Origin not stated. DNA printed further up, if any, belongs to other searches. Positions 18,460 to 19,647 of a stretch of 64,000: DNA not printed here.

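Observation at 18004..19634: Orphan Hint-domain toxin / immunity-like cassette bracketed by ~70-bp direct repeats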

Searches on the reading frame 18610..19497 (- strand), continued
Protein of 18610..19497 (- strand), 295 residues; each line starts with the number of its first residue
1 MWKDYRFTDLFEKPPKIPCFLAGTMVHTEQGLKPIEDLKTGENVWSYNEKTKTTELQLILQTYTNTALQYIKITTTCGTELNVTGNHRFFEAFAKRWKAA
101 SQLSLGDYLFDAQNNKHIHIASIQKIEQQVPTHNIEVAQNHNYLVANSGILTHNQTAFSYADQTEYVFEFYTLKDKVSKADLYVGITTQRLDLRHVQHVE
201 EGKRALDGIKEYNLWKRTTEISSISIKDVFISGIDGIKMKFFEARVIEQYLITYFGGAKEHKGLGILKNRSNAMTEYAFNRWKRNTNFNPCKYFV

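Call 65: search_protein_families(library=pfam, alignment_id=A10, max_evalue=0.001)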
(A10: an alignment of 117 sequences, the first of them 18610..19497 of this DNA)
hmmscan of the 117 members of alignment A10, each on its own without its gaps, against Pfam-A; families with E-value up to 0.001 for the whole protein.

A. member 1, window:18610-19497:- (295 aa): 4 families
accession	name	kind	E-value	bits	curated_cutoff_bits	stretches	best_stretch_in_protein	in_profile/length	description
PF07591.16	PT-HINT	-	9.2e-14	52.3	27.7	1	25-155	1-137/137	Pretoxin HINT domain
PF14890.11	Intein_splicing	-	9.7e-11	42.1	35.8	1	30-125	6-107/155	Intein splicing domain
PF01079.26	Hint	-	3.1e-08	33.9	29.7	1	19-128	13-134/213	Hint module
PF13403.11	Hint_2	-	5.8e-08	33.7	28.4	1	18-52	1-35/147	Hint domain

B. families by the number of members that match (of 117 scanned): 15 families
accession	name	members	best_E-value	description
PF07591.16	PT-HINT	74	2.2e-30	Pretoxin HINT domain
PF13403.11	Hint_2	55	1.9e-09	Hint domain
PF01541.30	GIY-YIG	51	1e-13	GIY-YIG catalytic domain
PF14890.11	Intein_splicing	45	1.2e-11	Intein splicing domain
PF01079.26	Hint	31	3.1e-08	Hint module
PF13699.11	eCIS_core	5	6.6e-31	eCIS core domain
PF14107.11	DUF4280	3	7.2e-19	Domain of unknown function (DUF4280)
PF00191.25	Annexin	2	1.6e-26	Annexin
PF07453.19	NUMOD1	1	2.6e-10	NUMOD1 domain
PF01442.23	Apolipoprotein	1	8e-07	Apolipoprotein A1/A4/E domain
PF15500.11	Ntox1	1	5.5e-05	Putative RNase-like toxin, toxin_1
PF22622.2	MFE-2_hydrat-2_N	1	8.4e-05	MFE-2 hydratase 2 N-terminal domain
PF22945.2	LEM-3_GIY-YIG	1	8.8e-05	LEM-3-like GIY-YIG domain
PF00984.24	UDPG_MGDP_dh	1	0.00021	UDP-glucose/GDP-mannose dehydrogenase family, central domain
PF20815.3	GIY_YIG_2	1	0.00068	GIY-YIG catalytic domain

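Call 79: find_encoding_contigs(protein=P0001, flank=3000, max_places=4)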
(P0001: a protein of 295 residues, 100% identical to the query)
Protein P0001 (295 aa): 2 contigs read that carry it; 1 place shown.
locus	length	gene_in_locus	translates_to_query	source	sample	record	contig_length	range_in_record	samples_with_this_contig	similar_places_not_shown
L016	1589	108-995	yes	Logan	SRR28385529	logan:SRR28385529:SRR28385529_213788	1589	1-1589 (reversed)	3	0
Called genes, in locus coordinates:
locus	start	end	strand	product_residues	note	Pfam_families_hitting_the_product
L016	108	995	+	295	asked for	PF01079:Hint, PF13403:Hint_2 (weak), PF07591:PT-HINT, PF14890:Intein_splicing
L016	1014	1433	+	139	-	-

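Call 82: search_protein_families(library=padloc, proteins=[window:18610-19497:-], max_evalue=1)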
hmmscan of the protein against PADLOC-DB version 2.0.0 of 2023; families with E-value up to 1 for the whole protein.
window:18610-19497:- (295 aa): 0 families

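Call 102: list_cluster_members(proteins=[P0001, P0011])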
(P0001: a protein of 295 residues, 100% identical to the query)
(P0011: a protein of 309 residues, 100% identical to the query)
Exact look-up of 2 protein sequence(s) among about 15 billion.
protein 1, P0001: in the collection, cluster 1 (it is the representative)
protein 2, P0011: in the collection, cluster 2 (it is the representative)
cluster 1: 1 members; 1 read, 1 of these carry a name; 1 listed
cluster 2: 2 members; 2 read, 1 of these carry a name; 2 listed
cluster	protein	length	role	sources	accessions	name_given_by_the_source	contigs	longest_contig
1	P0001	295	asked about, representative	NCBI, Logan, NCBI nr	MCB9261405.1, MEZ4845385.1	MAG: hypothetical protein H6607_03445 [Flavobacteriales bacterium] | hypothetical protein [Flavobacteriales bacterium]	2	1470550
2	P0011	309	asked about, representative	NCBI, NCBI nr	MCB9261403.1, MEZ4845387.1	MAG: hypothetical protein H6607_03435 [Flavobacteriales bacterium] | hypothetical protein [Flavobacteriales bacterium]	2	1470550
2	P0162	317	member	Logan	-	-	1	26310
